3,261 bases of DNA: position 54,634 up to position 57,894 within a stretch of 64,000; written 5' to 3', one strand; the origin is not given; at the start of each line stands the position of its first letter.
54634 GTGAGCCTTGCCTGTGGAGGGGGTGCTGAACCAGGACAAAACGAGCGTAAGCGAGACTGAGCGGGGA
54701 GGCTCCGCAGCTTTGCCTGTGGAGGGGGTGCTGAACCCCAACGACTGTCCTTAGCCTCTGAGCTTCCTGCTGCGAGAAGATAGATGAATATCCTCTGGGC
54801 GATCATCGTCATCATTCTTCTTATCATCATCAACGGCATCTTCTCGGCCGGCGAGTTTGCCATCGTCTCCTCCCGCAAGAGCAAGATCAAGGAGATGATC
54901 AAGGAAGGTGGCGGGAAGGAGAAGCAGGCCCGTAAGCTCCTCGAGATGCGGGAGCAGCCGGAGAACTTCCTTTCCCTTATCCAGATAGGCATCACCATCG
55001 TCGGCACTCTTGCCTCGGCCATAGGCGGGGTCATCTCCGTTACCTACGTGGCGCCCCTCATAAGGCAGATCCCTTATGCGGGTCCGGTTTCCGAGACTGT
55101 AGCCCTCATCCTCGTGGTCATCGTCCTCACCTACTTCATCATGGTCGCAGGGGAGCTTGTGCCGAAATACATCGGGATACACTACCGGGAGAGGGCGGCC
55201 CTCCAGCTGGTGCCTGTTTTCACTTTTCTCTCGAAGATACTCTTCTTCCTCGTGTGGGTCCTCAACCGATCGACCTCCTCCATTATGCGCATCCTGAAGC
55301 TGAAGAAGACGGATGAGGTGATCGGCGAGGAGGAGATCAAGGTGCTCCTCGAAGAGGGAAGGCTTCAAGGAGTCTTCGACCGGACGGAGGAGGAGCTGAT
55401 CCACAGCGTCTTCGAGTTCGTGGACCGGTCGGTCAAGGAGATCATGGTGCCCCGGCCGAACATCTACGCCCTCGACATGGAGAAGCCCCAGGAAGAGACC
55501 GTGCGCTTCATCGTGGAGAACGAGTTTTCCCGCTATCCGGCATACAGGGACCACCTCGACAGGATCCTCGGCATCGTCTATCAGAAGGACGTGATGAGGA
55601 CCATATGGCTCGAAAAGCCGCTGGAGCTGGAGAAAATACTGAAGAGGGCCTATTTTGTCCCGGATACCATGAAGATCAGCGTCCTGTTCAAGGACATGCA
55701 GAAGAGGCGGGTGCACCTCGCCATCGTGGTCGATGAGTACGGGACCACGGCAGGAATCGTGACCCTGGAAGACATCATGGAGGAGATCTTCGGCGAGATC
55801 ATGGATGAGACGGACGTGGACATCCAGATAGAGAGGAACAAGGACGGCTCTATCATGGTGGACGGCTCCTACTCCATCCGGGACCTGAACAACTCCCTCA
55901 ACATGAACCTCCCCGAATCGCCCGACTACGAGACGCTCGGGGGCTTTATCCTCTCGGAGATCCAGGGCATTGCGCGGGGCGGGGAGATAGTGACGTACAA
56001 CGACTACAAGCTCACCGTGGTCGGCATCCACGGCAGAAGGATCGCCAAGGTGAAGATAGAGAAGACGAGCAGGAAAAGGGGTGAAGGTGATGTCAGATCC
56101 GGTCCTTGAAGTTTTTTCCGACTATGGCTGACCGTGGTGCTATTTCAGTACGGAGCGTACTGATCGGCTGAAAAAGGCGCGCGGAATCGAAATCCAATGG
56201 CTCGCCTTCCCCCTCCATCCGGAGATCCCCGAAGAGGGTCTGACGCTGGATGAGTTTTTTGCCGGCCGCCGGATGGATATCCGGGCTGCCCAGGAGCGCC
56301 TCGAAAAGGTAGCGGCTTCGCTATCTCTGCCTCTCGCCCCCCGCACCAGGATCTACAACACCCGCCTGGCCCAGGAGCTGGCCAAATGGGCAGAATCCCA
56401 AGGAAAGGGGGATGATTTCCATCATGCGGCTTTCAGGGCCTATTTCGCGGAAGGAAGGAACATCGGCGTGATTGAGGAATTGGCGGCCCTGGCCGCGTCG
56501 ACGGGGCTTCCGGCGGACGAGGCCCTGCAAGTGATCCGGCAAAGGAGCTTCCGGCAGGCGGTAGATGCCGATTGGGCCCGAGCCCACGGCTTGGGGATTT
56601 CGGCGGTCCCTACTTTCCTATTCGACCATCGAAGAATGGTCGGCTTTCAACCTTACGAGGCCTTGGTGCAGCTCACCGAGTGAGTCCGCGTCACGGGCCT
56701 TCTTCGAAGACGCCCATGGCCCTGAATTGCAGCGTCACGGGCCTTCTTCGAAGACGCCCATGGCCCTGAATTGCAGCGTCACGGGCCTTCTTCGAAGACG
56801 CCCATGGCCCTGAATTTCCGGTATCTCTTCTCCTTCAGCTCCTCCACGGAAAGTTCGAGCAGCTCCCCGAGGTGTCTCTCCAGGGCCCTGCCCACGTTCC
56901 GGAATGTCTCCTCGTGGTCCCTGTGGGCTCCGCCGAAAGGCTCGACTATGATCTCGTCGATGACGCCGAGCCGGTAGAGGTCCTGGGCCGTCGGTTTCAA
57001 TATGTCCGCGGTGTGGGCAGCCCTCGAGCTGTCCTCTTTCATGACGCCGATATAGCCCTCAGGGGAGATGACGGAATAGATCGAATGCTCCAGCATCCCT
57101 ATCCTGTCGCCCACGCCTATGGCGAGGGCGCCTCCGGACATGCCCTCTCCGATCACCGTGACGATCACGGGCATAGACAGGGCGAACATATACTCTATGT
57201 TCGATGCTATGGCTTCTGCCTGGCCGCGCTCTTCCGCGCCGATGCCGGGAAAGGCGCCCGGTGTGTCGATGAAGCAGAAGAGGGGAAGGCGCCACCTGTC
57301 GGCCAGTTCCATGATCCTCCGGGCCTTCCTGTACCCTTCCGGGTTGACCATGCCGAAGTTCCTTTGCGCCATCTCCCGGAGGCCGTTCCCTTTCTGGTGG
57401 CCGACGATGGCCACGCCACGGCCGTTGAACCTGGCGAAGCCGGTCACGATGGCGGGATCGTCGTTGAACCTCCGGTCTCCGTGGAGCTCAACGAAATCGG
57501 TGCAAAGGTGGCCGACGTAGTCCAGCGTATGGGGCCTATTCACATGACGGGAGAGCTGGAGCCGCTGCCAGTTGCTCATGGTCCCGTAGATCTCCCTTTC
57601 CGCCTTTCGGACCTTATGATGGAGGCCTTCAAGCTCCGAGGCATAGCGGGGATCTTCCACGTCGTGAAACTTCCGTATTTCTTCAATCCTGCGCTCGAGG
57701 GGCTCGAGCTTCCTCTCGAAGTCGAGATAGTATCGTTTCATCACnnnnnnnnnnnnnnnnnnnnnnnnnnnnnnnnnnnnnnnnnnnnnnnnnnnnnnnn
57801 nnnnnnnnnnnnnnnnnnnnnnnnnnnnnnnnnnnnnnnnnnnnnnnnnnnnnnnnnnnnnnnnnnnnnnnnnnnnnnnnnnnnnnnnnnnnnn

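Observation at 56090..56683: In-frame UGA at the CxxC cysteine of a DsbA/FrnE-like oxidoreductase: probable selenoprotein missed by ORF calling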

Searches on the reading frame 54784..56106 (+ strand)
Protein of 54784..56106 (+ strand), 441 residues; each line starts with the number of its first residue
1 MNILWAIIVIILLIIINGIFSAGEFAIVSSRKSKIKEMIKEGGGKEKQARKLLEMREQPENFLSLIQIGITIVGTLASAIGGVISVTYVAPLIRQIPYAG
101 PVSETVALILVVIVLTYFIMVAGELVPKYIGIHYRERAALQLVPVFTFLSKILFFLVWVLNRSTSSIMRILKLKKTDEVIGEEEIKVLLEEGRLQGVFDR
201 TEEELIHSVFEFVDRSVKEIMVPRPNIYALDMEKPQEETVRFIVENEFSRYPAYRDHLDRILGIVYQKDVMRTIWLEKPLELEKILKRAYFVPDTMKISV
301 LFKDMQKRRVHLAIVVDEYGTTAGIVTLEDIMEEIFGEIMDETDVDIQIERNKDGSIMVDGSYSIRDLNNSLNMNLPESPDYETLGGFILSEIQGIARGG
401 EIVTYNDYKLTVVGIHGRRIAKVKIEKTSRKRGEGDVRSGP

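Call 4: search_protein_families(library=pfam, proteins=[window:54784-56106:+], max_evalue=0.01)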
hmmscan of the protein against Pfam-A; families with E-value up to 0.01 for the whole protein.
window:54784-56106:+ (441 aa): 3 families
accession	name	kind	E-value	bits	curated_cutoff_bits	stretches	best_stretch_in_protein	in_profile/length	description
PF01595.25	CNNM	-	8.7e-45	153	28.4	1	8-202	1-181/181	Cyclin M transmembrane N-terminal domain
PF03471.22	CorC_HlyC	-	7.2e-22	77.6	27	1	351-428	2-80/81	Transporter associated domain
PF00571.33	CBS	-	4.6e-15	56.1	24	2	289-336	9-56/57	CBS domain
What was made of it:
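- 54784..56109 (+): Upstream CNNM/CBS/CorC_HlyC (CorC-type) membrane protein gene. Its stop overlaps the selenoprotein start by 20 nt, so the two are probably co-transcribed in this lineage only. Pfam hits in call 4.
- Checked: The upstream ORF 54784-56109 is a CNNM/CBS/CorC_HlyC protein (call 4).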

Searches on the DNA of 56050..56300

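Call 51: search_rna_families(source=window, start=56050, end=56300, threshold=evalue, max_evalue=10)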
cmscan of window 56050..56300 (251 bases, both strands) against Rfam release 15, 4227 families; matches with E-value up to 10: 1.
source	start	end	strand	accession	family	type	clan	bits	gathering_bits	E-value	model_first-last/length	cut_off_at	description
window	56101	56133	+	RF01162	sn668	Gene; snRNA; snoRNA; CD-box;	-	15.8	40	1.4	1-65/65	no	Small nucleolar RNA sn668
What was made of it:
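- Tried and rejected: At E up to 10 on 56050-56300 there was only a chance snoRNA hit (call 51).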

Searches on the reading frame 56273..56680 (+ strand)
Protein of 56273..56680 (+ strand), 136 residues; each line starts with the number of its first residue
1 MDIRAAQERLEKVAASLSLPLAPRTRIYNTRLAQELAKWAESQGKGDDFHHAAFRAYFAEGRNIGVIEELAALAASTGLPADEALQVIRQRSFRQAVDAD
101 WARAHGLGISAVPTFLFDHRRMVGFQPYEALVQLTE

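Call 23: find_encoding_contigs(protein=window:56273-56680:+, flank=3000, max_places=4)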
Protein window:56273-56680:+ (136 aa): no gene with exactly this product is on record in the collection.
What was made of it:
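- Tried and rejected: Not on record (call 23), so the source contig and organism could not be identified.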

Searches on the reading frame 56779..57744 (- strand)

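Call 26: search_protein_families(library=pfam, proteins=[window:56779-57744:-], max_evalue=0.00001)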
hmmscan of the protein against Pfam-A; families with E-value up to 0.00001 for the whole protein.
window:56779-57744:- (321 aa): 2 families
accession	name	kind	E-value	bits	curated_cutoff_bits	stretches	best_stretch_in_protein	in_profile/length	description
PF03255.19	ACCA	-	2.4e-129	431.4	23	1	6-315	1-310/310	Acetyl co-enzyme A carboxylase carboxyltransferase-like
PF01039.27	Carboxyl_trans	-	1.7e-17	63.6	22.3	1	98-247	283-428/493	Carboxyl transferase domain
